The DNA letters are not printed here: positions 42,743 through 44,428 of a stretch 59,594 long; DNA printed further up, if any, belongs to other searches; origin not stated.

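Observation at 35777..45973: Ten-gene redox cluster spanning outer membrane to cytoplasmic NAD(P): candidate undescribed electron conduit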

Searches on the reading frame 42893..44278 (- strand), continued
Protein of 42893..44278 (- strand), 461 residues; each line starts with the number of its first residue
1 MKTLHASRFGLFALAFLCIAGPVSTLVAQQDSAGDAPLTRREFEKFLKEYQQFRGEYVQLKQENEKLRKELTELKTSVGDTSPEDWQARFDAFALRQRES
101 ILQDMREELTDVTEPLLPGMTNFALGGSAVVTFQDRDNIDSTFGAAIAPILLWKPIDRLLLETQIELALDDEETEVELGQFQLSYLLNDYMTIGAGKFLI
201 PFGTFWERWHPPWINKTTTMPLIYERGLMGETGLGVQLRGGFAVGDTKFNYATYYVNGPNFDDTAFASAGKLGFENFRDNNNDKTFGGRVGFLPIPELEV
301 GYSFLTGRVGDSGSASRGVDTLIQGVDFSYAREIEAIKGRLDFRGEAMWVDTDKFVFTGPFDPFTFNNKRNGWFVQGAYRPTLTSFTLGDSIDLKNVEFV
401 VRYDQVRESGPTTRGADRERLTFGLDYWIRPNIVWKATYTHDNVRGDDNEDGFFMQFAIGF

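Call 59: fold_search(model_id=the predicted structure, library=pdb)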
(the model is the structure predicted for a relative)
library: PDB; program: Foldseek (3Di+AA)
matches with E <= 10: 1104; with E <= 0.001: 269
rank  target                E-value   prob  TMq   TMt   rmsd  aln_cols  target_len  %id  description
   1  6ehe                  3.0e-13  1.00  0.48  0.69   6.0       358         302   14  OmpTdeltaL8 (loop L8 deletion mutant of OmpT), an outer membrane protein of Vibrio cholerae (released 2018-04-25)
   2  8bym_A                9.8e-13  1.00  0.49  0.68   7.2       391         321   13  Outer membrane attachment porin OmpM1 from Veillonella parvula (released 2023-11-08)
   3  6ehf                  1.7e-12  1.00  0.45  0.63   7.2       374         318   13  OmpT (in-vitro folded), an outer membrane protein Vibrio cholerae (trimer form) (released 2018-04-25)
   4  8byt_A                2.1e-12  1.00  0.48  0.68   6.2       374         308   12  Outer membrane attachment porin OmpM1 from Veillonella parvula, C3 symmetry (released 2023-11-08)
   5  8bys_A                5.7e-12  1.00  0.48  0.66   6.8       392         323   11  Outer membrane attachment porin OmpM1 from Veillonella parvula, native (released 2023-11-08)
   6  6ehb_B                1.1e-11  1.00  0.45  0.63   7.7       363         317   12  OmpU, an outer membrane protein, of Vibrio cholerae (released 2018-04-25)
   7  8bys_B                1.2e-11  1.00  0.49  0.68   7.3       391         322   12  Outer membrane attachment porin OmpM1 from Veillonella parvula, native (released 2023-11-08)
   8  2o4v_A                1.9e-11  1.00  0.49  0.55   7.2       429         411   15  An arginine ladder in OprP mediates phosphate specific transfer across the outer membrane (released 2006-12-26)
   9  5nxn_A                2.0e-11  1.00  0.48  0.62   6.3       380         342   13  Structure of a L5-deletion mutant of Providencia stuartii Omp-Pst1 (released 2018-02-21)
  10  9a32_MODEL_1_A        2.2e-11  1.00  0.45  0.55  10.8       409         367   12  Model of E. coli OmpC by in-cell photo-crosslinking MS and deep learning (released 2023-02-24)
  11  2fgq                  2.7e-11  1.00  0.47  0.64   6.3       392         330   10  High resolution X-ray structure of Omp32 in complex with malate (released 2006-01-31)
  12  6ehb_C                2.7e-11  1.00  0.43  0.60   7.9       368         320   11  OmpU, an outer membrane protein, of Vibrio cholerae (released 2018-04-25)
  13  6v78_A                2.7e-11  1.00  0.48  0.61   6.8       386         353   13  OmpK37 porin (released 2020-04-01)
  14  6ene_A                3.7e-11  1.00  0.48  0.65   5.5       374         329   13  OmpF orthologue from Enterobacter cloacae (OmpE35) (released 2018-10-31)
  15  8i8r_A                4.1e-11  1.00  0.47  0.59   6.9       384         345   14  Cryo-EM Structure of OmpC3-MlaA Complex in MSP2N2 Nanodiscs (released 2023-12-20)
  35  4rjw                  1.6e-10  1.00  0.49  0.53   8.3       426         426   14  Crystal structure of Pseudomonas aeruginosa OprO (released 2015-10-21)
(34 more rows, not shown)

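Call 63: search_protein_families(library=ncbifam, proteins=[L122:3638-4282:+, L122:4311-6062:+, L122:7248-7955:+, L122:8209-9435:+, L100:9437-9985:+, L100:11714-12214:+, L122:12056-13303:+, L100:2743-3498:+], max_evalue=0.001)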
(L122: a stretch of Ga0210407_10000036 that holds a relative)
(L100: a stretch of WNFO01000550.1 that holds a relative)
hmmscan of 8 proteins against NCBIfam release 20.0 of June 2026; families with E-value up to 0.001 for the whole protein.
L122:3638-4282:+ (214 aa): 0 families

L122:4311-6062:+ (583 aa): 72 families (the best 25 are shown)
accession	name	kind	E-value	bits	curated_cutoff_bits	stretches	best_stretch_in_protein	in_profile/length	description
NF046044.1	PnpS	equivalog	9.7e-40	136.8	400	1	356-569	173-389/390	two-component system histidine kinase PnpS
NF041735.1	hist_kin_RppB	equivalog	3.2e-37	128.4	400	1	352-557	215-425/438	two-component system sensor histidine kinase RppB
TIGR01386.1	cztS_silS_copS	subfamily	3.5e-35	121.9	292.55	1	311-569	200-456/457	heavy metal sensor histidine kinase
NF052314.1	T9SS_HK_PorY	subfamily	8.8e-35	120.5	350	1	348-553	206-403/418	PorY family sensor histidine kinase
TIGR02966.1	phoR_proteo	equivalog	1.2e-34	119.8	334.2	1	356-568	117-332/333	phosphate regulon sensor histidine kinase PhoR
NF040691.1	MtrAB_MtrB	equivalog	3.5e-33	115.4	450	1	354-567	272-488/507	MtrAB system histidine kinase MtrB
NF033092.0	HK_WalK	equivalog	5.3e-33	114.4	725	1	351-562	369-585/594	cell wall metabolism sensor histidine kinase WalK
NF012163.2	BaeS_SmeS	equivalog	1.5e-32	113.1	500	1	342-555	228-442/457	sensor histidine kinase efflux regulator BaeS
NF008312.0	PRK11100.1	equivalog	1.2e-31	110.1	356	1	317-558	212-461/477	two-component system sensor histidine kinase CreC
NF007837.0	PRK10549.1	equivalog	6.8e-29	100.9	603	1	341-558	227-445/466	envelope stress sensor histidine kinase BaeS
NF047874.1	MASE3_PAS_HK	subfamily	7.4e-28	97.7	560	1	332-573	377-627/655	MASE3 domain-containing sensor histidine kinase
NF033091.0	HK_VanS_ACDEFG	equivalog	2.9e-25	89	400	1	331-568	53-291/293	vancomycin resistance histidine kinase VanS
TIGR02956.1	TMAO_torS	equivalog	9.5e-25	86.9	676.5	1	322-573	440-684/967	TMAO reductase system sensor histidine kinase/response regulator TorS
NF007664.1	PRK10337.1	equivalog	1.2e-24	86.8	475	1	344-555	221-428/442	quorum sensing histidine kinase QseC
NF007793.0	PRK10490.1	equivalog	2e-24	85.7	1123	1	335-575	648-886/895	two-component system sensor histidine kinase KdpD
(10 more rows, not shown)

L122:7248-7955:+ (235 aa): 101 families (the best 25 are shown)
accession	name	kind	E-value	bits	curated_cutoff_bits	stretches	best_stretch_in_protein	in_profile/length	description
TIGR01387.1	cztR_silR_copR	subfamily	4.6e-62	209.5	279.2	1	18-231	1-217/218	heavy metal response regulator transcription factor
TIGR02154.1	PhoB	equivalog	4.4e-54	183.2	296.2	1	17-232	4-225/226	phosphate regulon transcriptional regulator PhoB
NF040689.1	MtrAB_MtrA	equivalog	1.8e-53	181.1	300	1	18-231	1-217/219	MtrAB system response regulator MtrA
NF045944.1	ResRegRpaBCyano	equivalog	9.7e-51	172.3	330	1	19-233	1-228/229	response regulator transcription factor RpaB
NF007928.2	PRK10643.1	equivalog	4.8e-50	170.2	330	1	17-231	2-215/216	two-component system response regulator PmrA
NF007346.1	PRK09836.1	equivalog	5.5e-48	163.7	420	1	17-233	2-222/227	copper/silver response regulator transcription factor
NF041734.1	resp_reg_RppA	equivalog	6.6e-48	163.1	250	1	17-232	2-227/229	two-component system response regulator RppA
NF008567.0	PRK11517.1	equivalog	2.1e-47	161.4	353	1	17-232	2-218/223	response regulator transcription factor HprR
NF012023.0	PRK15479.1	equivalog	1.7e-46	158.5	337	1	17-232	2-217/224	transcriptional regulator TctD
NF008296.0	PRK11083.1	equivalog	2.1e-46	158.1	273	1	17-233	5-226/228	two-component system response regulator CreB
NF041733.1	resp_reg_CseB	equivalog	3e-46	157.6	350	1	17-233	2-227/228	two-component system response regulator CseB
NF045991.1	RespRegCtrARhodob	equivalog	8.7e-44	149.9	350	1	17-235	2-224/224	response regulator transcription factor CtrA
NF045914.1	RespRegNblR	equivalog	1.6e-42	145.6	300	1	17-234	8-227/228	response regulator transcription factor NblR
NF053854.1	RespRegPhoBBctds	equivalog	2.4e-42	144.8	270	1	18-230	1-222/225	two-component system response regulator PhoB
NF007663.1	PRK10336.1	equivalog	3.3e-42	144.7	345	1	17-233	2-217/219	quorum sensing response regulator transcription factor QseB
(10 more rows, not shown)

L122:8209-9435:+ (408 aa): 4 families
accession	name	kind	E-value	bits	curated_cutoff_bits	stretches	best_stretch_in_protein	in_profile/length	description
TIGR03102.1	halo_cynanin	subfamily_domain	1.6e-11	44.3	93.8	1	27-119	19-114/115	halocyanin domain-containing protein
TIGR02656.1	cyanin_plasto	equivalog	2.5e-11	43.8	87.85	1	33-119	4-98/99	plastocyanin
TIGR02375.1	pseudoazurin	equivalog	7.4e-06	25.7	109.85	1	40-123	9-90/116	pseudoazurin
NF051440.1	CuResCopIPSEAE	equivalog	0.00091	19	280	0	24-65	33-74/180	copper-resistant cuproprotein CopI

L100:9437-9985:+ (182 aa): 8 families
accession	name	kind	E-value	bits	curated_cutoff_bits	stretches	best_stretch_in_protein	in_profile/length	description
NF011054.0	PRK14486.1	equivalog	5.4e-12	45.8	447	1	80-179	198-290/294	putative bifunctional cbb3-type cytochrome c oxidase subunit II/cytochrome c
NF050122.1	bc1_QcrC_actin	exception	6.8e-07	28.8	200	1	83-125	30-71/253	cytochrome bc1 complex diheme cytochrome c subunit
NF045930.1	Cytc6PetJCyano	equivalog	1.7e-06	27.9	135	1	96-177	27-103/110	cytochrome c6 PetJ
NF033864.1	cytochrome579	equivalog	2.7e-05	24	280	1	82-157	34-112/179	cytochrome 579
TIGR00782.1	ccoP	equivalog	0.00035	20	179.95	0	92-179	198-281/285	cytochrome-c oxidase, cbb3-type subunit III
TIGR04494.1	c550_PedF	equivalog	0.00047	20.1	122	1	82-179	35-130/133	cytochrome c-550 PedF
TIGR03872.1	cytochrome_MoxG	equivalog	0.00057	20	147.8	0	85-138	32-87/133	cytochrome c(L), periplasmic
NF045774.1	cytochro_C551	exception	0.0006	19.7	118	0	62-127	15-70/110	cytochrome c551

L100:11714-12214:+ (166 aa): 0 families

L122:12056-13303:+ (415 aa): 0 families

L100:2743-3498:+ (251 aa): 7 families
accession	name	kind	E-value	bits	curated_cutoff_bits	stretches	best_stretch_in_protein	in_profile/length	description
TIGR00227.1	ribD_Cterm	domain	7.7e-38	130.2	150.15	1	24-244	2-215/216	riboflavin-specific deaminase C-terminal domain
TIGR01508.1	rib_reduct_arch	equivalog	1.1e-31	109.7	186.45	1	25-244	1-209/210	2,5-diamino-6-(ribosylamino)-4(3H)-pyrimidinone 5'-phosphate reductase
NF010663.0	PRK14059.1-1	equivalog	3.9e-24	85.4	184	1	33-246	36-252/253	pyrimidine reductase family protein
TIGR00326.1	eubact_ribD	equivalog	1.5e-23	83.6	156.35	1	20-240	136-341/343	bifunctional diaminohydroxyphosphoribosylaminopyrimidine deaminase/5-amino-6-(5-phosphoribosylamino)uracil reductase RibD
NF010665.0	PRK14059.1-4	equivalog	3.9e-21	75.5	274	1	18-217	34-234/260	pyrimidine reductase family protein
NF010664.0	PRK14059.1-2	equivalog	9.5e-21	74.6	226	1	17-219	29-232/257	pyrimidine reductase family protein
NF008052.0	PRK10786.1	equivalog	4e-13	48.8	500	1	25-242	147-363/367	bifunctional diaminohydroxyphosphoribosylaminopyrimidine deaminase/5-amino-6-(5-phosphoribosylamino)uracil reductase RibD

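Call 64: search_protein_families(library=pfam, proteins=[L122:3638-4282:+, L122:4311-6062:+, L122:7248-7955:+, L122:8209-9435:+, L100:9437-9985:+, L100:11714-12214:+, L122:12056-13303:+, L100:2743-3498:+], max_evalue=0.001)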
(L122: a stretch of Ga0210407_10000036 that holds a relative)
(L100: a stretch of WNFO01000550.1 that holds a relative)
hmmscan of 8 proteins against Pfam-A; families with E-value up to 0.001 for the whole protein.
L122:3638-4282:+ (214 aa): 2 families
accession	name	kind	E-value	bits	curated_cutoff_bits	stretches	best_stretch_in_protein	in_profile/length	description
PF13620.12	CarboxypepD_reg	-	1.6e-07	32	32.3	1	164-213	29-79/82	Carboxypeptidase regulatory-like domain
PF13715.12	CarbopepD_reg_2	-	0.00017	22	32.2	1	168-212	29-73/88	CarboxypepD_reg-like domain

L122:4311-6062:+ (583 aa): 2 families
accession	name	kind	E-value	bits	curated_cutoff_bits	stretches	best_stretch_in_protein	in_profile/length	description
PF02518.31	HATPase_c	-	1.3e-19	71.1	26.4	1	467-571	5-109/111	Histidine kinase-, DNA gyrase B-, and HSP90-like ATPase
PF00512.31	HisKA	-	1.7e-12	47.6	26.9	1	357-418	6-66/66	His Kinase A (phospho-acceptor) domain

L122:7248-7955:+ (235 aa): 2 families
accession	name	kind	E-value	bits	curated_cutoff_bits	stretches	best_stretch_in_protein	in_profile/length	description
PF00072.30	Response_reg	-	3e-26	92.2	30.2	1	18-128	1-111/111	Response regulator receiver domain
PF00486.34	Trans_reg_C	-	5.1e-22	78.2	26.2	1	161-231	2-76/77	Transcriptional regulatory protein, C terminal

L122:8209-9435:+ (408 aa): 1 family
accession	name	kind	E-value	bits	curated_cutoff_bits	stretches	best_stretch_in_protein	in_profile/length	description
PF00127.26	Copper-bind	-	1e-08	35.9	21.2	1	31-119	2-98/99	Copper binding proteins, plastocyanin/azurin family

L100:9437-9985:+ (182 aa): 2 families
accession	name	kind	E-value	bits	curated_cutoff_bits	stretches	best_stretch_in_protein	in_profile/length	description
PF13442.11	Cytochrome_CBB3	-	6.7e-13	49.2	27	1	97-176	3-68/68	Cytochrome C oxidase, cbb3-type, subunit III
PF00034.26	Cytochrom_C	-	9.5e-12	46.5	21.3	1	98-179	2-89/90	Cytochrome c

L100:11714-12214:+ (166 aa): 0 families

L122:12056-13303:+ (415 aa): 2 families
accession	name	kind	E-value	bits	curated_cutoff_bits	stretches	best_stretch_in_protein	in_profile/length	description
PF13668.12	Ferritin_2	-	3.1e-08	34.3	24.7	1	89-305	1-129/138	Ferritin-like domain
PF03232.19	COQ7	-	0.00079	19.5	23.5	0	131-205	21-96/169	Ubiquinone biosynthesis protein COQ7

L100:2743-3498:+ (251 aa): 1 family
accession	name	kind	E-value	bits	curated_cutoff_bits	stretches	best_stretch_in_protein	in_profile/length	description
PF01872.23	RibD_C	-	4.5e-37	128.2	24.1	1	25-236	1-192/197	RibD C-terminal domain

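Call 80: find_encoding_contigs(protein=P0149, flank=10000, max_places=1)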
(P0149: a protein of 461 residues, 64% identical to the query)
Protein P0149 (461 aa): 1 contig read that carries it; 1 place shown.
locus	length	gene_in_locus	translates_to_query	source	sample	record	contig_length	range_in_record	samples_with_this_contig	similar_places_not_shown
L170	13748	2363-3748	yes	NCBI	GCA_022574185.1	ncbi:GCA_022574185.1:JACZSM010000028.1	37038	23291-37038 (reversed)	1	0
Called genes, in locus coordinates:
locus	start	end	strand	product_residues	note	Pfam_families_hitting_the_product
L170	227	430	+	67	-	-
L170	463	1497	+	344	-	PF00034:Cytochrom_C (weak), PF13442:Cytochrome_CBB3, PF00034:Cytochrom_C, PF13442:Cytochrome_CBB3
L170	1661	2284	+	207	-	PF09430:EMC7_beta-sandw (weak), PF14686:fn3_3, PF13620:CarboxypepD_reg, PF13715:CarbopepD_reg_2 (weak)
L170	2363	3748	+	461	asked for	-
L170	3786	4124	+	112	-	-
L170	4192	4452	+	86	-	-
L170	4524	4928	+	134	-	-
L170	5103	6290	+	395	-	PF10634:Iron_transport (weak)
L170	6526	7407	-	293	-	PF23678:YqhI, PF01738:DLH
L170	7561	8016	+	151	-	PF01322:Cytochrom_C_2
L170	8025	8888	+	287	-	PF00034:Cytochrom_C (faint)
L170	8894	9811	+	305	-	PF00248:Aldo_ket_red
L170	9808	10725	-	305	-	PF00753:Lactamase_B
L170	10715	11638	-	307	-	PF00753:Lactamase_B, PF12706:Lactamase_B_2 (weak)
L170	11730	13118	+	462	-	-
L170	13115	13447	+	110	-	PF13442:Cytochrome_CBB3 (weak), PF00034:Cytochrom_C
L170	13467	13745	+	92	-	PF13442:Cytochrome_CBB3, PF00034:Cytochrom_C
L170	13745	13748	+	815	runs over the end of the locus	PF07626:PSD3, PF07637:PSD5, PF07631:PSD4, PF07627:PSCyt3, PF07624:PSD2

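Call 81: find_encoding_contigs(protein=P0162, flank=10000, max_places=1)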
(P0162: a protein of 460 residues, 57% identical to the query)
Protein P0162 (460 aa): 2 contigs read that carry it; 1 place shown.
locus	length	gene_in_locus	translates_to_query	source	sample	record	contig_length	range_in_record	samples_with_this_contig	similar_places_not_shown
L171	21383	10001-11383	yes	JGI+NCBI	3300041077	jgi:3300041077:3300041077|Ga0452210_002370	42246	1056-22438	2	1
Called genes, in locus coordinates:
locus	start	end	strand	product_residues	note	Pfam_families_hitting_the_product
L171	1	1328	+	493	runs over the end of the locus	PF00171:Aldedh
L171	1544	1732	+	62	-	-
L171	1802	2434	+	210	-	PF13384:HTH_23 (weak), PF13565:HTH_32, PF13592:HTH_33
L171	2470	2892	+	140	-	PF13358:DDE_3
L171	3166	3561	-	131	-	-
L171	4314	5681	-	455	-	PF00072:Response_reg, PF00004:AAA (faint), PF00158:Sigma54_activat, PF13191:AAA_16 (faint), PF14532:Sigma54_activ_2, PF07728:AAA_5, PF25601:AAA_lid_14, PF02954:HTH_8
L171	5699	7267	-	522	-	PF00672:HAMP, PF00512:HisKA, PF02518:HATPase_c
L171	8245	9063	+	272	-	PF00034:Cytochrom_C, PF13442:Cytochrome_CBB3, PF00034:Cytochrom_C, PF13442:Cytochrome_CBB3 (weak)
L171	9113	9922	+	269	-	PF13620:CarboxypepD_reg, PF13715:CarbopepD_reg_2 (weak)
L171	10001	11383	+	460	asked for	PF07396:Porin_O_P (weak)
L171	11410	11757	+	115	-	-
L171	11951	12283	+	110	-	-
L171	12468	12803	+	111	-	-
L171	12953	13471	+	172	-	PF00355:Rieske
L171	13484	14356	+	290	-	PF00033:Cytochrome_B, PF13631:Cytochrom_B_N_2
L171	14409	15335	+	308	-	-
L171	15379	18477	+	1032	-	PF00034:Cytochrom_C (faint), PF13442:Cytochrome_CBB3 (faint), PF14522:Cytochrome_C7 (faint)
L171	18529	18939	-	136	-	PF14697:Fer4_21 (faint)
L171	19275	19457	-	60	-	-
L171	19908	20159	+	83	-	-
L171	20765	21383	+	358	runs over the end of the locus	PF02463:SMC_N (weak), PF13175:AAA_15, PF13476:AAA_23, PF13304:AAA_21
